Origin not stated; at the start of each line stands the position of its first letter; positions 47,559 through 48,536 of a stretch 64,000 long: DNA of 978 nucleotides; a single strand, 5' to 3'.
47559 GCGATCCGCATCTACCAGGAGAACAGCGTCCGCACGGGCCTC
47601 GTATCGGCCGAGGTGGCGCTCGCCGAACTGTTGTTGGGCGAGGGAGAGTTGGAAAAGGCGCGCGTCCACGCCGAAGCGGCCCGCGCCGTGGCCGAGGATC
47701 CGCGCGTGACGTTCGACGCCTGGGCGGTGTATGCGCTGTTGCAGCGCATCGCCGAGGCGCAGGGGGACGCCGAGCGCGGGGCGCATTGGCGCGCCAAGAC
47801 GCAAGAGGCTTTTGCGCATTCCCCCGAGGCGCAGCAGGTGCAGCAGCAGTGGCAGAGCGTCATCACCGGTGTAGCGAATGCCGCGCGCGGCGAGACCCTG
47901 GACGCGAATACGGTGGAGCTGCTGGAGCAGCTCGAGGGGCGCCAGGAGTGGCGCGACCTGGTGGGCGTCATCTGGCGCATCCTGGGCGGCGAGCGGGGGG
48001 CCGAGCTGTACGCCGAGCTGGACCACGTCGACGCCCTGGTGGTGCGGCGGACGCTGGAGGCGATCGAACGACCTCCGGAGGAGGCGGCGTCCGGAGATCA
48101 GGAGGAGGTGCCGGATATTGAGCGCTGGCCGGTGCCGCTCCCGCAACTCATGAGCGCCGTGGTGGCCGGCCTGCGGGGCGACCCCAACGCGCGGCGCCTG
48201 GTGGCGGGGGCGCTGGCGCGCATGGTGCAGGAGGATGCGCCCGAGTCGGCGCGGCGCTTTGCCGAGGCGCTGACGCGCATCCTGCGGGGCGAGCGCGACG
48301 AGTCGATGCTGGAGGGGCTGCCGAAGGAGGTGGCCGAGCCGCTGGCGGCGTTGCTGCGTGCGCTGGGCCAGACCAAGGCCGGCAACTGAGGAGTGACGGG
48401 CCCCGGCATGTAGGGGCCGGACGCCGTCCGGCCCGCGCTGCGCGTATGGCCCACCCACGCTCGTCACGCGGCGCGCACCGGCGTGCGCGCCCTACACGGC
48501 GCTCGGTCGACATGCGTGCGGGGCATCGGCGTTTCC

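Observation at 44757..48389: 1,210-aa STAND protein: apparently catalytically dead CHAT-like domain + NB-ARC + TPR sensor + duplicated C-terminal 'ILxGERx' module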

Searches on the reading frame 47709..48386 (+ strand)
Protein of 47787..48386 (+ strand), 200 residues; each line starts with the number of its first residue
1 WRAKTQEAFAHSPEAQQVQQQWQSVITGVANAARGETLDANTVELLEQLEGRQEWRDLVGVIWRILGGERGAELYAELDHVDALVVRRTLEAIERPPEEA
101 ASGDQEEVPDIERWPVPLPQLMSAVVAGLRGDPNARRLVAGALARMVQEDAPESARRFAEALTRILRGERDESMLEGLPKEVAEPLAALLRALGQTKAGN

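Call 25: find_homologous_proteins(query=window:47787-48386:+, max_evalue=0.01)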
Query window:47787-48386:+ (200 aa): 3 proteins with E <= 0.01 among 4331 candidates.
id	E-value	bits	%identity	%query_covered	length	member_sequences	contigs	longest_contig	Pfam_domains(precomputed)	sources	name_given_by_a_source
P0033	7.6e-108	376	99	92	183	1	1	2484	-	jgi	-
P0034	7.0e-97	341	85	100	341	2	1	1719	PF17874.8,PF00515.35,PF13424.13,PF07719.24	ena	-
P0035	1.3e-37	147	69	58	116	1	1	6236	-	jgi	-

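Call 47: search_solved_structures(query=A5, max_evalue=10)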
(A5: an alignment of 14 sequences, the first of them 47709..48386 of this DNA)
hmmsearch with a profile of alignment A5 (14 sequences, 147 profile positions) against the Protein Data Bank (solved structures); distinct sequences matched with E-value up to 10: 5.
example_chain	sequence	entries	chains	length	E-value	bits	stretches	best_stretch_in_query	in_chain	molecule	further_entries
9dsy_A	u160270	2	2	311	0.07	16.1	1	63-103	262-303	C4-dicarboxylate-binding periplasmic protein DctP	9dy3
4zem_A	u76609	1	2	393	0.97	12.4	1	61-134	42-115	Translation initiation factor eIF2b-like protein,Translation initiation factor eIF2b-like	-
4iwb_A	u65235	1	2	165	1.2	12.1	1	73-126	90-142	FliC, FliS chimera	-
5dbo_B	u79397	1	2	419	1.3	12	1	61-133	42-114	Translation initiation factor eIF2b-like protein,Translation initiation factor eIF2b-like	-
4d8j_B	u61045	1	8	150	1.3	11.9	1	48-83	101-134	Macrodomain Ter protein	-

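Call 48: search_protein_families(library=pfam, alignment_id=A5, max_evalue=10)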
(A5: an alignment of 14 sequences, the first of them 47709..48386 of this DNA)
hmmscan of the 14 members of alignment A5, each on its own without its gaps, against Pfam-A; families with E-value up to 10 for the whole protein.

A. member 1, window:47709-48386:+ (226 aa): 2 families
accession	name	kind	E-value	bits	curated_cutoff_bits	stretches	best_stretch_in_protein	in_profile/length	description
PF08448.16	PAS_4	-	0.091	13.4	23.1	1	22-66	30-74/110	PAS fold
PF24740.1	DUF7691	-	0.42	11.1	27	0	117-173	29-85/204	Domain of unknown function (DUF7691)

B. families by the number of members that match (of 14 scanned): 16 families
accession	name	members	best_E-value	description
PF15644.12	Gln_amidase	1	0.002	Papain fold toxin 1, glutamine deamidase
PF19956.5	EAD2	1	0.01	Effector-associated domain 2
PF00482.28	T2SSF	1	0.067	Type II secretion system (T2SS), protein F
PF15611.11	EH_Signature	1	0.084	EH_Signature domain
PF03377.19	TAL_effector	1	0.089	TAL effector repeat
PF08448.16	PAS_4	1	0.091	PAS fold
PF20926.3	Htt_N-HEAT_1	1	0.096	Huntingtin, N-terminal HEAT 1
PF17233.7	DUF5308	1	0.1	Family of unknown function (DUF5308)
PF25118.1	EFL1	1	0.12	Elongation factor-like GTPase 1-like domain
PF25135.1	DUF7822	1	0.15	Domain of unknown function (DUF7822)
PF14515.11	HOASN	1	0.17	Haem-oxygenase-associated N-terminal helices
PF10865.14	DUF2703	1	0.19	Domain of unknown function (DUF2703)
PF10232.14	Med8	1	0.21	Mediator of RNA polymerase II transcription complex subunit 8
PF11846.14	Wzy_C_2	1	0.21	Virulence factor membrane-bound polymerase, C-terminal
PF24740.1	DUF7691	1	0.42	Domain of unknown function (DUF7691)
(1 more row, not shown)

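Call 56: predict_structure(alignment_id=A5)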
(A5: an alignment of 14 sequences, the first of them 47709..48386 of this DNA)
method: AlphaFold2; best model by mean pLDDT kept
length: 226 residues; sequences in the alignment: 14
mean_pLDDT: 88.6   pTM: 0.55
mean pLDDT of the five models: 88.6, 86.7, 85.0, 81.3, 78.9
residues with pLDDT >= 90: 161; 70-90: 43; 50-70: 11; < 50: 11
segments of 3 or more residues with pLDDT < 50: 125-134
pLDDT, mean of each block of 10 residues (from residue 1): 88 97 97 95 94 95 93 94 97 96 97 97 55 52 86 90 91 88 94 91 89 90 61
secondary structure, 60 per line:
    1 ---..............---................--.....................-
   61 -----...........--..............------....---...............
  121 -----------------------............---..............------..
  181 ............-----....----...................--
elements in order: H4-17 H21-36 H39-59 H66-76 H79-92 H99-102 H106-120 H144-155 H159-172 H179-192 H198-201 H206-224

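Call 60: fold_search(model_id=the predicted structure, library=pdb)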
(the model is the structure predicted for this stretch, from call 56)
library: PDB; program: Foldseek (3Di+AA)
matches with E <= 10: 132; with E <= 0.001: 0
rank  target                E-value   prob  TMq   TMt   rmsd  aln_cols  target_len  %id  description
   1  3lca_A                2.1e+00  0.15  0.23  0.14  15.1       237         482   10  Structure of Tom71 complexed with Hsp70 Ssa1 C terminal tail indicating conformational plasticity (released 2010-12-22)
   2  9cru_G                2.3e+00  0.08  0.18  0.16  16.8       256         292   14  Y20S (Sec18-Sec17-Sec9-Sso1-Snc1) EDTA - Class 1 (released 2025-08-27)
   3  9sa9_L                3.2e+00  0.06  0.17  0.17  18.3       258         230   14  14-3-3sigma protein binding to macrocycle 2 (released 2026-01-14)
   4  7udm_A                3.2e+00  0.04  0.15  0.13  22.4       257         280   19  Crystal structure of designed helical repeat protein RPB_PLP1_R6 in alternative conformation 1 (with peptide) (released 2023-03-22)
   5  5f0k_A                3.4e+00  0.09  0.22  0.13  15.6       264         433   17  Structure of VPS35 N terminal region (released 2016-12-07)
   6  8i23_F                3.6e+00  0.03  0.12  0.12  25.2       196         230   10  Clostridium thermocellum RNA polymerase transcription open complex with SigI1 and its promoter (released 2023-10-11)
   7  5d0o_D                3.7e+00  0.06  0.18  0.19  18.3       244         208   11  BamABCDE complex, outer membrane beta barrel assembly machinery entire complex (released 2016-03-09)
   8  6t5f_D                3.9e+00  0.06  0.18  0.18  18.3       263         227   13  Human 14-3-3 sigma fused to the StARD1 peptide including phosphoserine-195 (released 2020-11-18)
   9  9f35_A                3.9e+00  0.04  0.16  0.16  18.8       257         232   14  Co-crystal structure of 14-3-3sigma in complex with B-Raf pS365 phosphopeptide (released 2025-02-05)
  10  2wqh                  4.1e+00  0.16  0.17  0.33  13.8       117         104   16  Crystal structure of CTPR3Y3 (released 2010-04-07)
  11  2q00_B                4.1e+00  0.14  0.18  0.31  11.5       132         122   11  Crystal structure of the P95883_SULSO protein from Sulfolobus solfataricus. NESG target SsR10. (released 2007-05-29)
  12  6fel_A                4.1e+00  0.06  0.18  0.18  15.2       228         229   15  Structure of 14-3-3 gamma in complex with CaMKK2 14-3-3 binding motif Ser511 (released 2018-01-10)
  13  4dhq                  4.1e+00  0.04  0.16  0.16  18.8       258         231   14  Small-molecule inhibitors of 14-3-3 protein-protein interactions from virtual screening (released 2013-07-31)
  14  7nnd_A                4.3e+00  0.04  0.16  0.16  18.8       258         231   14  Crystal structure of 14-3-3 sigma in complex with 13mer Amot-p130 peptide and fragment 09 (released 2022-01-12)
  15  8rrk_A                4.3e+00  0.04  0.16  0.16  18.7       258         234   14  14-3-3 sigma complexed with an optimized phosphopeptide (released 2025-02-12)
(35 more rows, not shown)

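Call 87: search_protein_families(library=ncbifam, proteins=[window:47787-48386:+], max_evalue=1)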
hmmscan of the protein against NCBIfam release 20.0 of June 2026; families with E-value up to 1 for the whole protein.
window:47787-48386:+ (200 aa): 0 families

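Call 88: search_protein_families(library=phrogs, proteins=[window:47787-48386:+], max_evalue=0.1)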
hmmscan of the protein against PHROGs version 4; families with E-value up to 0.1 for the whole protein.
window:47787-48386:+ (200 aa): 0 families

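Call 89: fold_search(model_id=the predicted structure, library=viral)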
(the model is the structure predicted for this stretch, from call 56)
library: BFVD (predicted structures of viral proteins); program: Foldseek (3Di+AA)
matches with E <= 10: 87; with E <= 0.001: 0
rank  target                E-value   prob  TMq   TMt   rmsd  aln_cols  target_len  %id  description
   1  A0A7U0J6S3            6.8e-01  0.13  0.16  0.14  20.5       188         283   18  Capsid assembly scaffolding protein [Klebsiella phage vB_KpP_FBKp16]
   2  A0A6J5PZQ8            7.1e-01  0.08  0.14  0.16  17.6       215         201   14  Sigma70-ECF, RNA polymerase sigma factor, sigma-70 family [uncultured Caudovirales phage]
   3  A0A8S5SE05            7.8e-01  0.14  0.17  0.17  18.9       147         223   20  Helix-turn-helix protein [Caudovirales sp. ctrNG92]
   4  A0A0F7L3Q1            1.1e+00  0.14  0.22  0.08  16.5       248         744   13  Coil containing protein [uncultured marine virus]
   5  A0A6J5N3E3            1.3e+00  0.11  0.15  0.20  17.3       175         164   14  Uncharacterized protein [uncultured Caudovirales phage]
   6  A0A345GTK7            1.5e+00  0.11  0.18  0.18  13.8       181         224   16  Uncharacterized protein [Streptomyces phage Annadreamy]
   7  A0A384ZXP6            1.5e+00  0.07  0.15  0.07  16.4       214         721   18  Uncharacterized protein [Dickeya phage vB_DsoM_JA29]
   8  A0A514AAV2            2.0e+00  0.06  0.17  0.14  21.2       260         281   15  (no name in the UniProt tables at hand)
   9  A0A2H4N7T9            2.0e+00  0.05  0.16  0.06  25.3       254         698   13  (no name in the UniProt tables at hand)
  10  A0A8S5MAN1            2.2e+00  0.06  0.14  0.13  21.2       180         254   11  Uncharacterized protein [Siphoviridae sp. ctv4j104]
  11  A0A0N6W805            2.5e+00  0.05  0.15  0.07  21.6       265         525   14  (no name in the UniProt tables at hand)
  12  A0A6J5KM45            2.6e+00  0.11  0.18  0.11  17.5       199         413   10  Methyltransferase FkbM [uncultured Caudovirales phage]
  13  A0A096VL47            2.7e+00  0.06  0.19  0.13  14.3       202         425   13  Phage tail lysozyme domain-containing protein [Synechococcus phage S-CBP2]
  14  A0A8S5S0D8            2.7e+00  0.05  0.17  0.13  19.6       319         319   10  Uncharacterized protein [Myoviridae sp. ctNQV2]
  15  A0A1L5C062            2.8e+00  0.07  0.17  0.15  12.8       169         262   18  Putative scaffold-like protein [Aquamicrobium phage P14]
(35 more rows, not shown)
